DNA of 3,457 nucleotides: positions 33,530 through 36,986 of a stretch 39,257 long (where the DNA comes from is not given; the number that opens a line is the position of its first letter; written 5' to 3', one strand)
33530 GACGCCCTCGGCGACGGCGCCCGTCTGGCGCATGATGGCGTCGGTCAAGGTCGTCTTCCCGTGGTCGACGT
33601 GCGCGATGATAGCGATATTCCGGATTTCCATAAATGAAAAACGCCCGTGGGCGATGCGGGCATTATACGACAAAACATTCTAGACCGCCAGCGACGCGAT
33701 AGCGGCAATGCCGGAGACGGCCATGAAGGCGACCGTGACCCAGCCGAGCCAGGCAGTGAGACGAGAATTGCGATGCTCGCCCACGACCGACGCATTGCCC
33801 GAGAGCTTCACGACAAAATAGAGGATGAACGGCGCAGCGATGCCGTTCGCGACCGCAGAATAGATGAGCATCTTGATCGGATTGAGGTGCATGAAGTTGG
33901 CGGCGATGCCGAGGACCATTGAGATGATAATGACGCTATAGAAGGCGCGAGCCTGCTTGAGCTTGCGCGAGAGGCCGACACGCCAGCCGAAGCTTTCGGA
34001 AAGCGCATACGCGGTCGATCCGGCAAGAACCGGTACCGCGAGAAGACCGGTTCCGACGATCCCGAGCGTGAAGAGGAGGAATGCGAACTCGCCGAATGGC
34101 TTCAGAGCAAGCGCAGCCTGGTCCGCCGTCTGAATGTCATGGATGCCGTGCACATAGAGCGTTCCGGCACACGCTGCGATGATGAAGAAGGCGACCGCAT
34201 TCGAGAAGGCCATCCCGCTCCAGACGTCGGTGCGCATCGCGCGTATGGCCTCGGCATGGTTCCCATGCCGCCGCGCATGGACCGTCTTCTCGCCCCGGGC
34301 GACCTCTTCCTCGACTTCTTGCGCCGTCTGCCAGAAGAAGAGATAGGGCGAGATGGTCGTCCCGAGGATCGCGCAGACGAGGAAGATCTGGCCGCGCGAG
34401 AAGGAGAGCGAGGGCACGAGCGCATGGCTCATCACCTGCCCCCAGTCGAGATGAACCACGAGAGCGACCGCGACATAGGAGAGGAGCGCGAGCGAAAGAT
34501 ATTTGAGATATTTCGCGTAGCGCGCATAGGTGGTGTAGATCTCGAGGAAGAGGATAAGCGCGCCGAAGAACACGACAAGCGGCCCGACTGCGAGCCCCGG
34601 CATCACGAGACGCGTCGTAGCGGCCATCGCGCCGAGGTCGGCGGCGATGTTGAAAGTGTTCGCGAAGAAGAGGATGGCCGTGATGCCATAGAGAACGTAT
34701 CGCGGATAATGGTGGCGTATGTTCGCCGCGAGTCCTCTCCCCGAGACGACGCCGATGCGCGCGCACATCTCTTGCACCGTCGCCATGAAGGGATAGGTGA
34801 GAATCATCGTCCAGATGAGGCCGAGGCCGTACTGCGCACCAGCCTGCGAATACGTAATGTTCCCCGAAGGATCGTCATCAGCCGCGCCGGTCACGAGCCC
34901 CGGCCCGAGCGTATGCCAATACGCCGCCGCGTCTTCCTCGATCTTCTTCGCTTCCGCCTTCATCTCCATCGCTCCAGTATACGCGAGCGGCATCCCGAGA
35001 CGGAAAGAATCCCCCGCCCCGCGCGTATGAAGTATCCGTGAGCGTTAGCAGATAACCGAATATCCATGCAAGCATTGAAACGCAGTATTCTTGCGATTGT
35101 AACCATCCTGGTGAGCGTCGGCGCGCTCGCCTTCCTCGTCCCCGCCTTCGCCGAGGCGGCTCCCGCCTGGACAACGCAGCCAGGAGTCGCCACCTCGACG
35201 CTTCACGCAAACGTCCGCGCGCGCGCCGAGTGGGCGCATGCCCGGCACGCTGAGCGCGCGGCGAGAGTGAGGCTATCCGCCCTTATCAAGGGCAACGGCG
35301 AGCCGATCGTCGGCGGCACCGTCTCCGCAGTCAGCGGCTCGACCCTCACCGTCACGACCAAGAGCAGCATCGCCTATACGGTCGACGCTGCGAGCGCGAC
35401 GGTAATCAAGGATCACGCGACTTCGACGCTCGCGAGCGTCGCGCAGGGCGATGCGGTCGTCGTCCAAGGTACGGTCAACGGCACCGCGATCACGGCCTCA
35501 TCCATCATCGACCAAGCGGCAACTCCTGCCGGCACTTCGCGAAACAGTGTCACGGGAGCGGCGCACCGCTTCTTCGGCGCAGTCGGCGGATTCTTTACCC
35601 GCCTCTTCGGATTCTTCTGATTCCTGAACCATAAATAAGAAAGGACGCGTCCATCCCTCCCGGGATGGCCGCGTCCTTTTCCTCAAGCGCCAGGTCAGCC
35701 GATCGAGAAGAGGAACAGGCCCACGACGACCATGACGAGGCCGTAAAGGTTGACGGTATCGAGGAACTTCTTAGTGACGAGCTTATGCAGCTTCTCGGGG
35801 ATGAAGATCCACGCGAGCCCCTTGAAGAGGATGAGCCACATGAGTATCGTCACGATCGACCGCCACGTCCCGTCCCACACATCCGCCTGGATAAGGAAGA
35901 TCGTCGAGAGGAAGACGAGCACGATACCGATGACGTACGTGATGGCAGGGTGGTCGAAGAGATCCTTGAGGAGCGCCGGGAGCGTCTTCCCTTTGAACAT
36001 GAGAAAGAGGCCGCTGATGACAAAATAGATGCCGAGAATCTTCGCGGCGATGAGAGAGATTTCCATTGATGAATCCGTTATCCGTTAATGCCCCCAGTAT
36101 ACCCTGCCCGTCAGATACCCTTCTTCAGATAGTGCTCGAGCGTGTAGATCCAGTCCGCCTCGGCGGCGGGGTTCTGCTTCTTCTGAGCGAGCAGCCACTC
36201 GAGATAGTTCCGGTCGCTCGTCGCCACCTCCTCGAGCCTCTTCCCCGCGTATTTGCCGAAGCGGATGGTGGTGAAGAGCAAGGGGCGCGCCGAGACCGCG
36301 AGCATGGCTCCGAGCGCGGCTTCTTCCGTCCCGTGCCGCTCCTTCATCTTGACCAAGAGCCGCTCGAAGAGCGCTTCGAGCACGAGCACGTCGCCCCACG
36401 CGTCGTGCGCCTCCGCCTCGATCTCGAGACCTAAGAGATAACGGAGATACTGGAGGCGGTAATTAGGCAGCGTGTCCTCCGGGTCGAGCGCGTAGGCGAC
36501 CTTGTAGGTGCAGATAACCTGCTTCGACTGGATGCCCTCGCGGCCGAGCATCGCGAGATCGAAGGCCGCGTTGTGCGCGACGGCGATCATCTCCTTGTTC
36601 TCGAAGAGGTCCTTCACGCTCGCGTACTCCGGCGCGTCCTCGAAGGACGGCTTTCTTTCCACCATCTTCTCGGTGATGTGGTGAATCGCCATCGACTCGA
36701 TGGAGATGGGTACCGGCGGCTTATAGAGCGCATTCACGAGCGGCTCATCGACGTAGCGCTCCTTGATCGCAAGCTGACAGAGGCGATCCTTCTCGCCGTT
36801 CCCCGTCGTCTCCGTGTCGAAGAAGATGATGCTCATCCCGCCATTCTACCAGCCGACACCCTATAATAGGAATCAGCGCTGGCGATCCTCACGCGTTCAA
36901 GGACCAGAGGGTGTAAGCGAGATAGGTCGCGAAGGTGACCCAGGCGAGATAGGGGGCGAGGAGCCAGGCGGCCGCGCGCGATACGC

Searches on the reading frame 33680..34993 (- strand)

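Call 7: search_protein_families(library=pfam, proteins=[window:33680-34993:-], max_evalue=0.01)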
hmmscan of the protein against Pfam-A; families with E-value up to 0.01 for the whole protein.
window:33680-34993:- (437 aa): 1 family
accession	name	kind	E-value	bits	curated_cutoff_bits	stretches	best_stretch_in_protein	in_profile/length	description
PF01566.24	Nramp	-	5.3e-82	276.2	29.8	1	47-411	3-357/357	Natural resistance-associated macrophage protein-like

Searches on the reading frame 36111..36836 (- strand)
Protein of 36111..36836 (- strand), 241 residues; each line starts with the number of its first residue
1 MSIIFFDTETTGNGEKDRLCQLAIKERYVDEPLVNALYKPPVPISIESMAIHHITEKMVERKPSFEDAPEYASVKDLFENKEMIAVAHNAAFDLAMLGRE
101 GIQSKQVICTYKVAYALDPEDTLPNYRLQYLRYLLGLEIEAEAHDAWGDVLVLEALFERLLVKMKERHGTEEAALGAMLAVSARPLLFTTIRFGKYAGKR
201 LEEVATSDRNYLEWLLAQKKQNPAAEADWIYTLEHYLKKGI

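Call 70: search_protein_families(library=pfam, proteins=[window:36111-36836:-], max_evalue=0.00001)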
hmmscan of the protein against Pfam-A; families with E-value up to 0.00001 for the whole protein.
window:36111-36836:- (241 aa): 3 families
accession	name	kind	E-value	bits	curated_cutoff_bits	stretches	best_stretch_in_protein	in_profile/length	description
PF00929.31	RNase_T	-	1.7e-16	61.7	24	1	4-154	1-161/164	Exonuclease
PF20600.3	ExoX-like_C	-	2.1e-08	33.9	26.5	1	193-218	3-28/30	Exodeoxyribonuclease X-like C-terminal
PF01612.26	DNA_pol_A_exo1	-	3.1e-07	30.8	23.6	1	49-140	63-133/173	3'-5' exonuclease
